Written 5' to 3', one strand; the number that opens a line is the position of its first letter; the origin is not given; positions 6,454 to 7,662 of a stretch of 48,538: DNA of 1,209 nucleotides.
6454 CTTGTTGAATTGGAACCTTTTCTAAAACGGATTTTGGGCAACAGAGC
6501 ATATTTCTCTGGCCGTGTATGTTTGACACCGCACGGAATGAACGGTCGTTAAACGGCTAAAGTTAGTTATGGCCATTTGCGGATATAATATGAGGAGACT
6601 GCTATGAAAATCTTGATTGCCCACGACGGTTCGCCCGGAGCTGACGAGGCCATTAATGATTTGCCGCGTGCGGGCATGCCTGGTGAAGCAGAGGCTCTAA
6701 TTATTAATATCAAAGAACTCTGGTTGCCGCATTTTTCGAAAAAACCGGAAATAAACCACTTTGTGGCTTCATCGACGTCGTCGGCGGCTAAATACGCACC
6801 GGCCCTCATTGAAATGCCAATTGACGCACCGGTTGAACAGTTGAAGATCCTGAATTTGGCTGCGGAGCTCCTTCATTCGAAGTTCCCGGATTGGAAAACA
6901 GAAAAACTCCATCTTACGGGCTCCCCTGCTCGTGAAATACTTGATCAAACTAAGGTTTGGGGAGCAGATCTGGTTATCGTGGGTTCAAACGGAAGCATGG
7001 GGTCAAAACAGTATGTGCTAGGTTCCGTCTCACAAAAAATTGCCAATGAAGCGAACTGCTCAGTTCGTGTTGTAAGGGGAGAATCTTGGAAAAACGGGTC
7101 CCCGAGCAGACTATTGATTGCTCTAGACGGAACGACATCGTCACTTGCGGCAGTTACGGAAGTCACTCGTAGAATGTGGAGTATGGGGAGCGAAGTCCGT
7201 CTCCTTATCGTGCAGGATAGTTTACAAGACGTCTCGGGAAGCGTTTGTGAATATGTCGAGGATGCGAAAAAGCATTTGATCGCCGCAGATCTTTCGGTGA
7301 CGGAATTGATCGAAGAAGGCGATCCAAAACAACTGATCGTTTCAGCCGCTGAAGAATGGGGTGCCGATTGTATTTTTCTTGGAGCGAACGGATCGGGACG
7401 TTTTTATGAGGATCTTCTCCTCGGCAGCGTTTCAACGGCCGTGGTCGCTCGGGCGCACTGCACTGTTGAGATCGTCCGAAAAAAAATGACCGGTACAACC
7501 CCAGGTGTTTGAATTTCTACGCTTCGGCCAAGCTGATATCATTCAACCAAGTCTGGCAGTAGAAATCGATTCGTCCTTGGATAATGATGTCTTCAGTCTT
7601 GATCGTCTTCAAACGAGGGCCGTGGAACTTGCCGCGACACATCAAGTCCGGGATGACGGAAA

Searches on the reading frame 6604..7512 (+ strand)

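Call 9: search_protein_families(library=pfam, max_evalue=0.001, proteins=[window:6604-7512:+])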
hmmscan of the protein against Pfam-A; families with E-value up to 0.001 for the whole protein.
window:6604-7512:+ (302 aa): 1 family
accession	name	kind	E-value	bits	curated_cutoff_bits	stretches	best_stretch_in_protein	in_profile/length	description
PF00582.32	Usp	-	6.2e-35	121.2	24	2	169-292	4-141/141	Universal stress protein family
